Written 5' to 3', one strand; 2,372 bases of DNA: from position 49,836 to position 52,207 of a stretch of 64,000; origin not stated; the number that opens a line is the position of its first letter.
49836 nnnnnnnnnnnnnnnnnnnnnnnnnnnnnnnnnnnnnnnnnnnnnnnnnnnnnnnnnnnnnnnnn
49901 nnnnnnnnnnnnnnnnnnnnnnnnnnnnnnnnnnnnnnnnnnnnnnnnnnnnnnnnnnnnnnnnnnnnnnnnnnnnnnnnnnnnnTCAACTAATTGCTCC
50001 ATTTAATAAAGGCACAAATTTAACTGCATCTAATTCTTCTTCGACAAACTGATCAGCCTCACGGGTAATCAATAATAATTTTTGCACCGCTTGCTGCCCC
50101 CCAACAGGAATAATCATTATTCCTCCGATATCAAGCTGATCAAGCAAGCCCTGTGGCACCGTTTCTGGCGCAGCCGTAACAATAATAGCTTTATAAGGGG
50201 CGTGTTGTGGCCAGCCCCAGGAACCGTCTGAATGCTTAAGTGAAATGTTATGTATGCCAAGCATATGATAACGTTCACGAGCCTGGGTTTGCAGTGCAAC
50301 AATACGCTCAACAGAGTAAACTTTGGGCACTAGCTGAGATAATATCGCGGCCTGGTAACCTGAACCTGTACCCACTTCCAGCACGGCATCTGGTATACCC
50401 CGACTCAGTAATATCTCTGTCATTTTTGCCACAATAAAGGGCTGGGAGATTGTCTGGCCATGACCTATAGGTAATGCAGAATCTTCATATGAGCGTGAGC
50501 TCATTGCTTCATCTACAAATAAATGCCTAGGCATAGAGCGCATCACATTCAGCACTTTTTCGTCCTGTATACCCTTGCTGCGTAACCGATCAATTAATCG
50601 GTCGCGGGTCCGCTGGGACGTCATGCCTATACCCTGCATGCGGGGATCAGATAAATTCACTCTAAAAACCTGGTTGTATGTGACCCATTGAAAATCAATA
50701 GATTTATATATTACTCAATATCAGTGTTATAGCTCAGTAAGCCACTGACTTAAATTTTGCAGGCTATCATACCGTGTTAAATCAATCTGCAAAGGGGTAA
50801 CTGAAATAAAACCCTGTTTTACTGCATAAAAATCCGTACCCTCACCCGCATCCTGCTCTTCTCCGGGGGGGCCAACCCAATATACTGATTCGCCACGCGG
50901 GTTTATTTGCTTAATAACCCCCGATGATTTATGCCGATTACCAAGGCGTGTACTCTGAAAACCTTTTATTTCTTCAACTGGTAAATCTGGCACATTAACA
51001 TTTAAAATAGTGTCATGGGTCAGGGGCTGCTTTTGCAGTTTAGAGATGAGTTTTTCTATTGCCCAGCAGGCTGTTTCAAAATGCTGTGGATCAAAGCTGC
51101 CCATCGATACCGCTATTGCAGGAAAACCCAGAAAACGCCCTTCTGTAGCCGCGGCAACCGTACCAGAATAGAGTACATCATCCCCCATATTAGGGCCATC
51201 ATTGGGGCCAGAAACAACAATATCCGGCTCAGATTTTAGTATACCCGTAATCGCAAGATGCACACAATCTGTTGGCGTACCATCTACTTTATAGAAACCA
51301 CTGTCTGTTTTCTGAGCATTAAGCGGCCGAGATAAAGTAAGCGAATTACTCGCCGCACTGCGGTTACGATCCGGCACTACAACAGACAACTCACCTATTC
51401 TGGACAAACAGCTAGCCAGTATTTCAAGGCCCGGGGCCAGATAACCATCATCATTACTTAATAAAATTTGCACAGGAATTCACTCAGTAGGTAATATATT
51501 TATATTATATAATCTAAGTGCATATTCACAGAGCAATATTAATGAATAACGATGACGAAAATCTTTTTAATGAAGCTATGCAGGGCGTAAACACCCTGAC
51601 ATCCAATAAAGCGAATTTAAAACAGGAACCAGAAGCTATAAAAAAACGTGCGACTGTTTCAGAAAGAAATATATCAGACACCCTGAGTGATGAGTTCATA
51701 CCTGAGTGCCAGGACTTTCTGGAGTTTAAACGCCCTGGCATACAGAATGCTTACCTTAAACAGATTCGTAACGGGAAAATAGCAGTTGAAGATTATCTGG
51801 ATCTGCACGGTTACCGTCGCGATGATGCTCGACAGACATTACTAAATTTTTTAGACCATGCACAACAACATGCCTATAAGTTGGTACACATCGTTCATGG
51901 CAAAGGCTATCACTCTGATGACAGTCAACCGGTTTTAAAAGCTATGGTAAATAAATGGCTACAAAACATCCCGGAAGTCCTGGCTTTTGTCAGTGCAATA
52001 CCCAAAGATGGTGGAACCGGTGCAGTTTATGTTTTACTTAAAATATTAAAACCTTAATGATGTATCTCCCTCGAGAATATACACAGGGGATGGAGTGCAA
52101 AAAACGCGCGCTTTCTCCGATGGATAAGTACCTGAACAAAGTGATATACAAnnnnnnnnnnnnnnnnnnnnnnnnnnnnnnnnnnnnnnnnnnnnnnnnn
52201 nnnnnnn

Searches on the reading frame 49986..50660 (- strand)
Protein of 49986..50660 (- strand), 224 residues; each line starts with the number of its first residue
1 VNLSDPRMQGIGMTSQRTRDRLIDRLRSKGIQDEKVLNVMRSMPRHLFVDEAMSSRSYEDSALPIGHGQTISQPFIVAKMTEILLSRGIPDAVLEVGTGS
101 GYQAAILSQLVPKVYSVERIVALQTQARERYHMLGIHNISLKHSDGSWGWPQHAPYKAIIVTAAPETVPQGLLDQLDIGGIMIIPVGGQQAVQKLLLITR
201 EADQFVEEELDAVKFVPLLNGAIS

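Call 45: search_protein_families(library=pfam, proteins=[window:49986-50660:-], max_evalue=0.00001)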
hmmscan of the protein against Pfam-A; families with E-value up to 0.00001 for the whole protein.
window:49986-50660:- (224 aa): 1 family
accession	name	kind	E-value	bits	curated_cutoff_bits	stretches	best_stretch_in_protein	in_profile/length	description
PF01135.25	PCMT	-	9.2e-60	202.4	20.3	1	19-220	3-207/210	Protein-L-isoaspartate(D-aspartate) O-methyltransferase (PCMT)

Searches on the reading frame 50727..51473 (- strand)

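Call 45: search_protein_families(library=pfam, proteins=[window:50727-51473:-], max_evalue=0.00001)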
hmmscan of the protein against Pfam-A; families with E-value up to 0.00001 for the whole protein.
window:50727-51473:- (248 aa): 1 family
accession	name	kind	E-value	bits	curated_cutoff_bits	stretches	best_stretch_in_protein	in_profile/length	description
PF01975.23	SurE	-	3.4e-61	206.8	22.1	1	3-182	1-187/189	Survival protein SurE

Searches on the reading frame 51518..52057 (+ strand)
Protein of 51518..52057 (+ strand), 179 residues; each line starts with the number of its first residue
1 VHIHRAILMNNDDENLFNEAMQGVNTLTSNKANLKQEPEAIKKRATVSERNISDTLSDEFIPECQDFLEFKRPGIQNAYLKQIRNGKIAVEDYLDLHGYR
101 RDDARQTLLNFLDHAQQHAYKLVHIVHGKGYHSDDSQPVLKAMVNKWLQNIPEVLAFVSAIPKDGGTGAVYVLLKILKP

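Call 45: search_protein_families(library=pfam, proteins=[window:51518-52057:+], max_evalue=0.00001)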
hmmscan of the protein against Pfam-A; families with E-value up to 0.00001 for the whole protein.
window:51518-52057:+ (179 aa): 1 family
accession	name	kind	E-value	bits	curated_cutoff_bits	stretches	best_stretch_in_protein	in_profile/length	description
PF01713.27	Smr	-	3.3e-26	91.7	25.7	1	94-175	1-77/77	Smr domain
